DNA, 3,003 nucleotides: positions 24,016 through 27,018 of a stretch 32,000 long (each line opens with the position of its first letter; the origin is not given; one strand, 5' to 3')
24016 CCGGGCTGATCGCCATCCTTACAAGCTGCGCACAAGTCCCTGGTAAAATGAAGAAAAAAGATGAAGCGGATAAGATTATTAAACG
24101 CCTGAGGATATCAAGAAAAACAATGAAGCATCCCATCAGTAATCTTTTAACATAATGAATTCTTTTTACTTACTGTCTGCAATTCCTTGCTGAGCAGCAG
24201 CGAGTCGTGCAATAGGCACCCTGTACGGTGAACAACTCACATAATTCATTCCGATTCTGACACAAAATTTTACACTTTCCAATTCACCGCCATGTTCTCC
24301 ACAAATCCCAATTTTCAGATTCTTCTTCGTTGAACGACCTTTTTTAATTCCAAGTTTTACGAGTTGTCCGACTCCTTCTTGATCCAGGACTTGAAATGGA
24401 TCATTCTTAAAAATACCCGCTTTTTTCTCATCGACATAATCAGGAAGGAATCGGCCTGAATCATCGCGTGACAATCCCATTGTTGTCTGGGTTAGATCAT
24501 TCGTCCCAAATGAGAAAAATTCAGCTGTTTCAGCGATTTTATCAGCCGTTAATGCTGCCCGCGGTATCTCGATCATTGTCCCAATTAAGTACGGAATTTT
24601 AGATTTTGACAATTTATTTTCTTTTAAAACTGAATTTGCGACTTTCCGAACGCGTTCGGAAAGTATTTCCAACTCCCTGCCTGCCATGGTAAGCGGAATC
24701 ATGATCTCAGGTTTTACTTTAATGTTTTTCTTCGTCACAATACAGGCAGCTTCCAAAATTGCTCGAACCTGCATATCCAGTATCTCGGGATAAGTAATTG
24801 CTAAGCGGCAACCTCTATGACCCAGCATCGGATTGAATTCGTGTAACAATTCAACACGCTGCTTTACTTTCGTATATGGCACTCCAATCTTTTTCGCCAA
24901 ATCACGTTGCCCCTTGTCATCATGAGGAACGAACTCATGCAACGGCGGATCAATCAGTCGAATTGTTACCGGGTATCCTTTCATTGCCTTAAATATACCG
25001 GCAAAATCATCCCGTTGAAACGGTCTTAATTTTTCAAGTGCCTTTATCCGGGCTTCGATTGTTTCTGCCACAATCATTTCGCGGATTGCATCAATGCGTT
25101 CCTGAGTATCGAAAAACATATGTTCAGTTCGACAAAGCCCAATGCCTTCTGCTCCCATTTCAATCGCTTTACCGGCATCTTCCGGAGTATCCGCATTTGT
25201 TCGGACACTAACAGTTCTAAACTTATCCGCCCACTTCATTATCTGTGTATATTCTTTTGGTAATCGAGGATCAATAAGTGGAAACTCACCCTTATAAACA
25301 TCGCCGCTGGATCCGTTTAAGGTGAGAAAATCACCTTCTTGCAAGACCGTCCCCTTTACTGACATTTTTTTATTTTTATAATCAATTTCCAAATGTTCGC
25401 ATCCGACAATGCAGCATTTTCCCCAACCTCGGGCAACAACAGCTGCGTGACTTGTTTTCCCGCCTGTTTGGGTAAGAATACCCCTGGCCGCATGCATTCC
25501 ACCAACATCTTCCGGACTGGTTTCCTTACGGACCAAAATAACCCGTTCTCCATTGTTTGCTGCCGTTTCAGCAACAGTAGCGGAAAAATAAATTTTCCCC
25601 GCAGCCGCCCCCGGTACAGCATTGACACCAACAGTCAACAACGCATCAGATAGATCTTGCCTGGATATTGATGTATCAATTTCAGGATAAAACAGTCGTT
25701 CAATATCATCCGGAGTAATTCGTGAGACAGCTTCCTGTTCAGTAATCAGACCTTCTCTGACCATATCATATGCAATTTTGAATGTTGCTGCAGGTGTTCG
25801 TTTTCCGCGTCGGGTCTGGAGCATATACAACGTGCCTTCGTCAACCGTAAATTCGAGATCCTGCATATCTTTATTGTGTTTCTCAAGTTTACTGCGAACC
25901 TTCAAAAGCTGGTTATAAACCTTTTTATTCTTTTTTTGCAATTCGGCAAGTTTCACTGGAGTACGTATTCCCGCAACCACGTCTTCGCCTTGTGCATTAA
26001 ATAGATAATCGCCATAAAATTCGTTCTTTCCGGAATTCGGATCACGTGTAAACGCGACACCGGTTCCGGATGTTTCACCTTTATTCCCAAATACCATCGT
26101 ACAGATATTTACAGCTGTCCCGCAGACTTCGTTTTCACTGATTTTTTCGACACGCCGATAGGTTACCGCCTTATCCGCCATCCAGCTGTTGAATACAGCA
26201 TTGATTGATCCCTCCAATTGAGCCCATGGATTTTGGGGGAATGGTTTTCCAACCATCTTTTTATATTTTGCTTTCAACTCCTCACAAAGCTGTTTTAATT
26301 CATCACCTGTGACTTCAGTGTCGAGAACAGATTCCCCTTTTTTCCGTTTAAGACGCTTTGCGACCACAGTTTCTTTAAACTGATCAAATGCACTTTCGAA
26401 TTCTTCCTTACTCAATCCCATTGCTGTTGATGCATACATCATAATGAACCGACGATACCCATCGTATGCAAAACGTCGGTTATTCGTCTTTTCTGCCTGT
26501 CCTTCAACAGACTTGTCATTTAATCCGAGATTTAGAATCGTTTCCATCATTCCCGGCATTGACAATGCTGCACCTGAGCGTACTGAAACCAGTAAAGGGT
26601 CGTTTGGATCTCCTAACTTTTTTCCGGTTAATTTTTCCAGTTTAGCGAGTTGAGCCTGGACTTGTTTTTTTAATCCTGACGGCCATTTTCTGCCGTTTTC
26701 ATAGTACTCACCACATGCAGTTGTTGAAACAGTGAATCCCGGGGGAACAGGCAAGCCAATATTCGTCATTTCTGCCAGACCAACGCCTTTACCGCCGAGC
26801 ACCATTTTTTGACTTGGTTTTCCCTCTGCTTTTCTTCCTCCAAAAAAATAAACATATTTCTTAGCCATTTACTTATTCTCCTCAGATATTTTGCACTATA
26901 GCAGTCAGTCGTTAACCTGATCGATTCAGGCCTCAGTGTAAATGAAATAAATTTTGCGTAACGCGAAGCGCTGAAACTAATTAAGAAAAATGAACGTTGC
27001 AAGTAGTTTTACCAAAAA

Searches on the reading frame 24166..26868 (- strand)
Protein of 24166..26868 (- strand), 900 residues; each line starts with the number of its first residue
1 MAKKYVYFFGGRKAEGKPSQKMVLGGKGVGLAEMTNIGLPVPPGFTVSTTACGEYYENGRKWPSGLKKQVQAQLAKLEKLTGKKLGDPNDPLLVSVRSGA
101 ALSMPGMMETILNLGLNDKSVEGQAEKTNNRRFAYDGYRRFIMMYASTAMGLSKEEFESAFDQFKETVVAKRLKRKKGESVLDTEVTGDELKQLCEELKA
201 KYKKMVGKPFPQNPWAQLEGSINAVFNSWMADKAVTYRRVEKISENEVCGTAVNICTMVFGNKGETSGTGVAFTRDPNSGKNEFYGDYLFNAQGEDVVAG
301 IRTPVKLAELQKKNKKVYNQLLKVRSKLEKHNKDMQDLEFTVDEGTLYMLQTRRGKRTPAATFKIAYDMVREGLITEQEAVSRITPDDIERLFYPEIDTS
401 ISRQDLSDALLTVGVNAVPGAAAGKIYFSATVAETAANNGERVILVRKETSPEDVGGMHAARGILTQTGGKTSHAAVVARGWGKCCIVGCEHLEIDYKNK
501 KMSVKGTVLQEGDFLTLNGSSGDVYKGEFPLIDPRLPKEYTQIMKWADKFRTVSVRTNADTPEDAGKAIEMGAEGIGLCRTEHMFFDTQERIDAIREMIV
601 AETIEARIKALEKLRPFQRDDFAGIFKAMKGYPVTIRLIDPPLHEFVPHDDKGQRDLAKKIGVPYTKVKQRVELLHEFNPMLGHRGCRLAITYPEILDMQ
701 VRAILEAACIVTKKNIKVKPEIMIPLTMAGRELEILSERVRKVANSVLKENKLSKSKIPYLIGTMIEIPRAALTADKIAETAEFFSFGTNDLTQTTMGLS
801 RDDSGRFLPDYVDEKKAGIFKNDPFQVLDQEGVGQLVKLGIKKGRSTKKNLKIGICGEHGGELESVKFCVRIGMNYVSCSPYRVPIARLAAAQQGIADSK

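Call 56: search_protein_families(library=pfam, proteins=[window:24166-26868:-], max_evalue=0.0001)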
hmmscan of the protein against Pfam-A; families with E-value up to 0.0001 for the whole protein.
window:24166-26868:- (900 aa): 3 families
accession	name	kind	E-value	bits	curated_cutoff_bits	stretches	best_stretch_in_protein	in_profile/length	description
PF02896.24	PEP-utilizers_C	-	1.3e-78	264.5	22.8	1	540-893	7-290/293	PEP-utilising enzyme, PEP-binding domain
PF01326.24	PPDK_N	-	1.2e-46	160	27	3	66-308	77-221/328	Pyruvate phosphate dikinase, AMP/ATP-binding domain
PF00391.29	PEP-utilizers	-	1.6e-23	82.6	23.1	1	441-522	3-72/72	PEP-utilising enzyme, mobile domain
